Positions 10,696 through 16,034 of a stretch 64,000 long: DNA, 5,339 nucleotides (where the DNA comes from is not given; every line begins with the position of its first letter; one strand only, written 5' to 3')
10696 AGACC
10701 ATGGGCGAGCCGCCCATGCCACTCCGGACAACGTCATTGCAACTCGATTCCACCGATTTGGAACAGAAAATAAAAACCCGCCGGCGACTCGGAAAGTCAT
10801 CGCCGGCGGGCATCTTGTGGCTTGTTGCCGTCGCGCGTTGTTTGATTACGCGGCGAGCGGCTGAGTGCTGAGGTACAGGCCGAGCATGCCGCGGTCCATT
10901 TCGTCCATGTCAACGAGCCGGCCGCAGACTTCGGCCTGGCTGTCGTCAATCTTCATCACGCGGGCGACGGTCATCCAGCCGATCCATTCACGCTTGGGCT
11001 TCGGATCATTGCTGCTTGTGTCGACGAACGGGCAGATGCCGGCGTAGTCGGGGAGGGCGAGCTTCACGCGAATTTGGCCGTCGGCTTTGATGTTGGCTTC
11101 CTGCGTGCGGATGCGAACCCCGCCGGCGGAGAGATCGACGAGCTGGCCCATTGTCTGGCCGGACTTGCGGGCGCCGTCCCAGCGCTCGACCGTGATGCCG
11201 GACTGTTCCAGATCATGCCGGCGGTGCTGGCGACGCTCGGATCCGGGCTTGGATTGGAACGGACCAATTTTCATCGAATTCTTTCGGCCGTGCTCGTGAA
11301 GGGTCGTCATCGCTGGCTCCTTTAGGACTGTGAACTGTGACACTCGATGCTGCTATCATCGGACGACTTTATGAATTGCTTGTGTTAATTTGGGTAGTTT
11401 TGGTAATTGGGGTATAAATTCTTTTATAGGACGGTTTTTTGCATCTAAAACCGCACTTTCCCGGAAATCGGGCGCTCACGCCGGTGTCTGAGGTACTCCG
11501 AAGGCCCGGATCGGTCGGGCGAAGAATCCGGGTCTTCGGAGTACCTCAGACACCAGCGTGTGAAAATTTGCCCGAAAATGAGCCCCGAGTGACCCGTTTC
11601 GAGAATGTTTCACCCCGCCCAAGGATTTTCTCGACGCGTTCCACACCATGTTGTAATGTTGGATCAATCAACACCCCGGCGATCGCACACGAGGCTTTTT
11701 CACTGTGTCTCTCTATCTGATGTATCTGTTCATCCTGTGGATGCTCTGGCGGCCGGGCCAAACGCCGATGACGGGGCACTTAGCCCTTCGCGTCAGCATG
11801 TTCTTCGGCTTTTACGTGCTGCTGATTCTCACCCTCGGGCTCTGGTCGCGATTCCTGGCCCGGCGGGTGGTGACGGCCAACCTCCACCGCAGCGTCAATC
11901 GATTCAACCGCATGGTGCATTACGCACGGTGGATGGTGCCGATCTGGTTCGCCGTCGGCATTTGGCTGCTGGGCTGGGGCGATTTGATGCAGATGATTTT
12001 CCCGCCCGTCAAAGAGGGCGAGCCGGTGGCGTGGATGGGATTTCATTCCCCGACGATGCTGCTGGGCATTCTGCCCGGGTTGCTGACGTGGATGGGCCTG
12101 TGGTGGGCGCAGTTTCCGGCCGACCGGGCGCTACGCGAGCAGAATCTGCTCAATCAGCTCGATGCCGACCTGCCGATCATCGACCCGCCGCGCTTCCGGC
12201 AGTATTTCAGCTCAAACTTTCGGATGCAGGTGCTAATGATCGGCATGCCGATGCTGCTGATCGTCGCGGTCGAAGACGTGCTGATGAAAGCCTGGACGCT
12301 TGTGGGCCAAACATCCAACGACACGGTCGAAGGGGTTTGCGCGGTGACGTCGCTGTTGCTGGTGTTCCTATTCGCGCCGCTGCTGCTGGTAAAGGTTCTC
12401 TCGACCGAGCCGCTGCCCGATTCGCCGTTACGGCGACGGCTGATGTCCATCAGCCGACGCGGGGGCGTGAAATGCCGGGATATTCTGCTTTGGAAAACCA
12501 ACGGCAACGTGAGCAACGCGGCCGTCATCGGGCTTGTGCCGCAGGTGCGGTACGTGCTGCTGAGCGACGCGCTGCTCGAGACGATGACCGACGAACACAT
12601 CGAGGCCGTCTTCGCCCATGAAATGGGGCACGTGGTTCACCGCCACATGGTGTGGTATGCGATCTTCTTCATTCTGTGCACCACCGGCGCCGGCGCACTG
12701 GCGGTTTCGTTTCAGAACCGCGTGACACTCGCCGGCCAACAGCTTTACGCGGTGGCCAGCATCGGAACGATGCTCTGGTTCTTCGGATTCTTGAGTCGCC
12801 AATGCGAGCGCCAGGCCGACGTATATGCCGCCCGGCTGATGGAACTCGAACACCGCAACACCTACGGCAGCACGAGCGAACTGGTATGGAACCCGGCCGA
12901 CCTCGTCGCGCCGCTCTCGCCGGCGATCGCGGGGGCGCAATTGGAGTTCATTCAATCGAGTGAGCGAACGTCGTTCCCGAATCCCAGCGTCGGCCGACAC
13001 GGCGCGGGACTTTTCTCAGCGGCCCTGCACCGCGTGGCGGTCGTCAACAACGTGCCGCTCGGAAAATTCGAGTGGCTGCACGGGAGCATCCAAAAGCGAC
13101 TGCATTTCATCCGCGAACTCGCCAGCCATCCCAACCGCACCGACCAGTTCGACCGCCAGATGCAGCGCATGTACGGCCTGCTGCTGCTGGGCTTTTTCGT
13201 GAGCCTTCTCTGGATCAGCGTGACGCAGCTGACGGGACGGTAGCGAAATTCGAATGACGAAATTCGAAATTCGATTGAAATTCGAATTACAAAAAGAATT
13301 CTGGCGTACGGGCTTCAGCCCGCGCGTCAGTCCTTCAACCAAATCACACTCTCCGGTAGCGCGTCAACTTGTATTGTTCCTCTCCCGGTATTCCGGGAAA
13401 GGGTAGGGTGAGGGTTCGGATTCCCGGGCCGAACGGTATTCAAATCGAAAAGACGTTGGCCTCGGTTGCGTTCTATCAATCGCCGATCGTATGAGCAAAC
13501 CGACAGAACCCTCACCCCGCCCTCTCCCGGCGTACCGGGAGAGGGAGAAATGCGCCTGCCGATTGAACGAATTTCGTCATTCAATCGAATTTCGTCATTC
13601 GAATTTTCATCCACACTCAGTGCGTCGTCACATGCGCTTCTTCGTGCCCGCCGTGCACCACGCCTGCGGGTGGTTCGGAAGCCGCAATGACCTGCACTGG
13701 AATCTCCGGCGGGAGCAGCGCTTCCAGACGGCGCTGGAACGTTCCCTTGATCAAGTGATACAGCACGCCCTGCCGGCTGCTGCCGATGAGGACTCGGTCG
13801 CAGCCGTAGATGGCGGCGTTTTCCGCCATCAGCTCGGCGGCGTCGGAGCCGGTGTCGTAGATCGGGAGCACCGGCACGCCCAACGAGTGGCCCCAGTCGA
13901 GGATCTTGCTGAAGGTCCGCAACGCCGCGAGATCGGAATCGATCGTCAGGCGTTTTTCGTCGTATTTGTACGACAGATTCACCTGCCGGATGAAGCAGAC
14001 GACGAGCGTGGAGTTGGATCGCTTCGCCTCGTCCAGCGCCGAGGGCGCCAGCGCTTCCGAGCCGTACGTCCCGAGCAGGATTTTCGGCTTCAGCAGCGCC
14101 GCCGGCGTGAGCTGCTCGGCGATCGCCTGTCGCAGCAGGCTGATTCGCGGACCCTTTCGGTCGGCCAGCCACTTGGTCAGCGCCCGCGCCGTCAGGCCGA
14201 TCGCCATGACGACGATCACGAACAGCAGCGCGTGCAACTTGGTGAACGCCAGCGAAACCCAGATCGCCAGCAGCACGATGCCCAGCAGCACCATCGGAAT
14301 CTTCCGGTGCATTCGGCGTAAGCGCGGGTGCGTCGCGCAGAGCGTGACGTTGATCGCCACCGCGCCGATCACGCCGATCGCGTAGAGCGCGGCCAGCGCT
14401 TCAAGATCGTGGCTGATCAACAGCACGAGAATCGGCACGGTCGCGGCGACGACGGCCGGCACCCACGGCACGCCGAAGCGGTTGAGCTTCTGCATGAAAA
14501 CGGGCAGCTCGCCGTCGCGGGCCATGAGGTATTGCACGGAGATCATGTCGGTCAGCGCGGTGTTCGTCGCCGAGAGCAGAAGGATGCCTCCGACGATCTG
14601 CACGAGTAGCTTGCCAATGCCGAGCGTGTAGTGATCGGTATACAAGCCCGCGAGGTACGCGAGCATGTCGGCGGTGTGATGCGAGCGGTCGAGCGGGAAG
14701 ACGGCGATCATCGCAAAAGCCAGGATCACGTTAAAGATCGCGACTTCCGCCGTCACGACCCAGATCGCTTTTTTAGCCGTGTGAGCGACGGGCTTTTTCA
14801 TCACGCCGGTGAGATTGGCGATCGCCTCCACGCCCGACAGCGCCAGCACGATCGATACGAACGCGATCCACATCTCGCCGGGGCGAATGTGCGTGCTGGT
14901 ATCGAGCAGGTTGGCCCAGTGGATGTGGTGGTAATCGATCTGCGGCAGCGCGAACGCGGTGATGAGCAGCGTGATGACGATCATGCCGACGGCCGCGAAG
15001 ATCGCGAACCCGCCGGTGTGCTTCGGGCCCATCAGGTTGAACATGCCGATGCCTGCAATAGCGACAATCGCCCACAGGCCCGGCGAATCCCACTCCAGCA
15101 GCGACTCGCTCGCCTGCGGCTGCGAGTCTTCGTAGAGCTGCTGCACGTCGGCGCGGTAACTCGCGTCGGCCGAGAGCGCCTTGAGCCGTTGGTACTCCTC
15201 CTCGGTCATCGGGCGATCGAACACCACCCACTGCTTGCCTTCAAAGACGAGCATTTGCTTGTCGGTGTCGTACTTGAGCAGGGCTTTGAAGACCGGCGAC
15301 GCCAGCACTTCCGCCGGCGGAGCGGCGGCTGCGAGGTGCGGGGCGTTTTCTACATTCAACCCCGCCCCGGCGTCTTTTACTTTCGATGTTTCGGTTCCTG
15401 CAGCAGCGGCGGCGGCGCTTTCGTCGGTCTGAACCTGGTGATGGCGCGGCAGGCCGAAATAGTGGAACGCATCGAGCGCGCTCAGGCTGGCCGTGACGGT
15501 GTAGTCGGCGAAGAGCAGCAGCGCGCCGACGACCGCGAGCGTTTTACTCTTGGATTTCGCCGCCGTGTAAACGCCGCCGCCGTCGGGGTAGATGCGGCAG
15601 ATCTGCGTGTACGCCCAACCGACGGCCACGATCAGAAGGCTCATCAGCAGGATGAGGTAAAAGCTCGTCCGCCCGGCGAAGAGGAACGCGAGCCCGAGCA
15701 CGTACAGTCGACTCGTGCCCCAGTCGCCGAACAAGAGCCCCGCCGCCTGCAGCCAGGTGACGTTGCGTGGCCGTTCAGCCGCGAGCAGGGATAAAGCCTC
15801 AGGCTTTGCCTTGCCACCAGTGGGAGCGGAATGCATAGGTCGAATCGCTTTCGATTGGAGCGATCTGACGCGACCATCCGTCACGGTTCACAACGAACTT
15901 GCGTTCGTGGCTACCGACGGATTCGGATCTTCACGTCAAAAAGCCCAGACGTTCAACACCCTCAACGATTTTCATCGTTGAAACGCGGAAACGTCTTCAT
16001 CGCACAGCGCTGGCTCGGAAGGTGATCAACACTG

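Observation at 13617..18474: Tandem paralogous KUP/APC-like transporter-Usp fusions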

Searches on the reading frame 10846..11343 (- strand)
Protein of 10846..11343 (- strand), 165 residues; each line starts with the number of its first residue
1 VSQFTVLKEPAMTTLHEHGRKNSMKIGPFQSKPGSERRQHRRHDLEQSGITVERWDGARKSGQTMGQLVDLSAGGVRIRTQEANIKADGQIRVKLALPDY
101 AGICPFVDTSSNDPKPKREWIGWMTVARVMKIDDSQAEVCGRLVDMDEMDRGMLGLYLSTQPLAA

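Call 64: search_protein_families(library=pfam, proteins=[window:10846-11343:-], max_evalue=0.001)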
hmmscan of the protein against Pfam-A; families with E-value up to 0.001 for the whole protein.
window:10846-11343:- (165 aa): 1 family
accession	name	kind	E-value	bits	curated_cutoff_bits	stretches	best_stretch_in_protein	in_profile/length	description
PF07238.19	PilZ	-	0.00014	22.6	22.5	1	37-97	2-56/102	PilZ domain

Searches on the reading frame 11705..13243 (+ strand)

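Call 64: search_protein_families(library=pfam, proteins=[window:11705-13243:+], max_evalue=0.001)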
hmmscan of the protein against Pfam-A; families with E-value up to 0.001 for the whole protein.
window:11705-13243:+ (512 aa): 2 families
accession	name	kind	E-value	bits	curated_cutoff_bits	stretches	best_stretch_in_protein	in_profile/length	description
PF01435.24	Peptidase_M48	-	6e-20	72.3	20.3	1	268-385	34-157/186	Peptidase family M48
PF05569.17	Peptidase_M56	-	5.8e-06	26.1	31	1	214-324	108-218/296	BlaR1 peptidase M56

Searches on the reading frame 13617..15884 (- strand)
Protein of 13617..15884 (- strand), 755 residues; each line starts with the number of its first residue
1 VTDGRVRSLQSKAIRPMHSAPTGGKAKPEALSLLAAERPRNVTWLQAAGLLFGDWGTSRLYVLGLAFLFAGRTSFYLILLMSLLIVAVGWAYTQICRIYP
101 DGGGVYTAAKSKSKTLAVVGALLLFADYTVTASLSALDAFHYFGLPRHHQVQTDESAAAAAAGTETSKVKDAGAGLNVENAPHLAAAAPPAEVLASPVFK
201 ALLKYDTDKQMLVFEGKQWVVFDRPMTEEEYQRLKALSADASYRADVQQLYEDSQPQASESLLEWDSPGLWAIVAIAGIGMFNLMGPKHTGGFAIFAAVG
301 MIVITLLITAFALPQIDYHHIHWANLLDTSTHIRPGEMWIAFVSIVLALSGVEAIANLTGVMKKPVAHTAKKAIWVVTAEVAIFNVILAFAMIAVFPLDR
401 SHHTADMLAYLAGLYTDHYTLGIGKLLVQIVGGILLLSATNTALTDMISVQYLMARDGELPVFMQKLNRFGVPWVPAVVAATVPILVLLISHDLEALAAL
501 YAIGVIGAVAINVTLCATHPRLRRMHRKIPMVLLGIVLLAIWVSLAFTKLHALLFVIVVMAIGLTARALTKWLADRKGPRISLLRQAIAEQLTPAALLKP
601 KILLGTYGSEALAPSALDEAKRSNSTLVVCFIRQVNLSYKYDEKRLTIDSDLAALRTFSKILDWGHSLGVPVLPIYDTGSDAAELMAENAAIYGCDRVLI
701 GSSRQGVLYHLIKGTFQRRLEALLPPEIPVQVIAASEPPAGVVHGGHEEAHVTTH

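Call 3: search_protein_families(library=pfam, proteins=[window:13617-15884:-], max_evalue=1)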
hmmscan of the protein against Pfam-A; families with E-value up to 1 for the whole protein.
window:13617-15884:- (755 aa): 2 families
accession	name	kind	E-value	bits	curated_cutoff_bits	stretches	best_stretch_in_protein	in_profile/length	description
PF13520.12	AA_permease_2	-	3.9e-29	102.3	27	1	43-547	2-405/427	Amino acid permease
PF09851.14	SHOCT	-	0.3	11.3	27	0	227-236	16-25/28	Short C-terminal domain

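Call 4: search_protein_families(library=ncbifam, proteins=[window:13617-15884:-], max_evalue=1)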
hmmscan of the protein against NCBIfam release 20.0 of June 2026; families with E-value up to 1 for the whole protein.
window:13617-15884:- (755 aa): 2 families
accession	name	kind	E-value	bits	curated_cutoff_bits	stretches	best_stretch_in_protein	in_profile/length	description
TIGR01773.1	GABAperm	equivalog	5.5e-06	25.4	678.1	1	324-562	187-423/452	GABA permease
NF007566.0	PRK10197.1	equivalog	5.7e-05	22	871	1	338-561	203-422/466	GABA permease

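Call 7: search_solved_structures(query=window:13617-15884:-, max_evalue=1, show_alignments=1)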
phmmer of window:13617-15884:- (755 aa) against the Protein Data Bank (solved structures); distinct sequences matched with E-value up to 1: 6.
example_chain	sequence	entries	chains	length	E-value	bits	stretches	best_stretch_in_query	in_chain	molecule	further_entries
6nq8_A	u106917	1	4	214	0.008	17.9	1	270-322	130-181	Uncharacterized protein YetJ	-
6nq9_A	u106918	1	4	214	0.0093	17.7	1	270-322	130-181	Uncharacterized protein YetJ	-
6nq7_A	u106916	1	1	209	0.01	17.5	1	270-322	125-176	Uncharacterized protein YetJ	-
4pgw_A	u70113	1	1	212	0.011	17.5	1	270-322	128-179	Uncharacterized protein YetJ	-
4pgr_A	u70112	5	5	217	0.011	17.5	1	270-322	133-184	Uncharacterized protein YetJ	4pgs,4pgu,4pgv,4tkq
9g6k_Lu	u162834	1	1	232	0.77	11.3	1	160-211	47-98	mL164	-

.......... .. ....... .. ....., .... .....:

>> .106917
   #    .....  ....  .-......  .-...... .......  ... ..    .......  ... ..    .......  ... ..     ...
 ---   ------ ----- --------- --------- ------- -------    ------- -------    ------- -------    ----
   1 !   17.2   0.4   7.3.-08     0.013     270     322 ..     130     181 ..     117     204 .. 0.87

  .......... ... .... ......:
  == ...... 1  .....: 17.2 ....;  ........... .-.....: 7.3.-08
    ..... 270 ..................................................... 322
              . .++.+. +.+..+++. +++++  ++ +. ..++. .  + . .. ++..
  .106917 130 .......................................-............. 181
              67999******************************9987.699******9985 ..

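Call 69: predict_structure(alignment_id=A5)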
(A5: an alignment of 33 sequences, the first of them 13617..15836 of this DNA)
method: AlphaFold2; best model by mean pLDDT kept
length: 739 residues; sequences in the alignment: 33
mean_pLDDT: 81.8   pTM: 0.79
mean pLDDT of the five models: 81.8, 81.4, 77.6, 77.2, 77.2
residues with pLDDT >= 90: 354; 70-90: 233; 50-70: 75; < 50: 77
segments of 3 or more residues with pLDDT < 50: 1-6, 134-136, 147-151, 165-184, 186-190, 194-206, 621-626, 689-692, 725-739
pLDDT, mean of each block of 10 residues (from residue 1): 51 76 85 86 86 87 95 96 91 93 96 95 90 52 52 63 47 43 47 47 51 71 72 63 75 95 93 79 91 94 81 72 88 77 89 95 95 91 81 92 90 94 93 92 90 90 97 88 88 96 95 97 95 90 96 92 81 89 94 87 96 86 54 83 92 95 90 96 74 59 92 87 48 39
secondary structure, 60 per line:
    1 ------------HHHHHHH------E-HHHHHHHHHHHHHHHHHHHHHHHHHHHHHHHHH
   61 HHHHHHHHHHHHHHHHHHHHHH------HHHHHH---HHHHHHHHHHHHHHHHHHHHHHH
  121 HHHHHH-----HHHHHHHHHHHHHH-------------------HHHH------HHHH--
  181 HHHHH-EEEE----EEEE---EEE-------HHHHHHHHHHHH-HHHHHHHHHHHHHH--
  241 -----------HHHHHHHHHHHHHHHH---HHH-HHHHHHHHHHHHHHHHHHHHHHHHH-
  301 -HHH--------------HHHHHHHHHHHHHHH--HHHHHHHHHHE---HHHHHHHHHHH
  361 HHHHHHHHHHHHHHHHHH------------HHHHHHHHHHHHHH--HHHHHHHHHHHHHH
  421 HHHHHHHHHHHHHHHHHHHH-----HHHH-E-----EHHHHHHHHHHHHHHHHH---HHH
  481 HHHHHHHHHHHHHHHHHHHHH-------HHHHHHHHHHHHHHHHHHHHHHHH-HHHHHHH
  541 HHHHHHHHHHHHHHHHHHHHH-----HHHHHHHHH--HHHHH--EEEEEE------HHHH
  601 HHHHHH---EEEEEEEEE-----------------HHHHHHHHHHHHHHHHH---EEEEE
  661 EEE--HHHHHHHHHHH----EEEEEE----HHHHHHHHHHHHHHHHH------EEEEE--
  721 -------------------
elements in order (helices of 4 or more, strands of 3 or more residues): H13-19 H28-82 H89-94 H98-126 H132-145 H165-168 H175-178 H181-185 E187-190 E195-198 E202-204 H212-223 H225-238 H252-267 H275-299 H319-333 H336-345 H350-378 H391-404 H407-440 H446-449 H458-474 H478-501 H509-532 H534-561 H567-575 H578-582 E585-590 H597-606 E610-618 H636-652 E656-663 H666-676 E681-686 H691-707 E714-718

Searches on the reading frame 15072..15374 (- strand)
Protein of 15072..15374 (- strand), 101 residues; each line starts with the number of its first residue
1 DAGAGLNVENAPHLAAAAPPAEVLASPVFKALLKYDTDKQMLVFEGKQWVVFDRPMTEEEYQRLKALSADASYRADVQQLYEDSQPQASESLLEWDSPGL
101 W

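Call 56: find_homologous_proteins(query=window:15072-15374:-, max_evalue=0.01)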
Query seq(101 aa): 8 candidates shared short words with the query, none scored E <= 0.01.
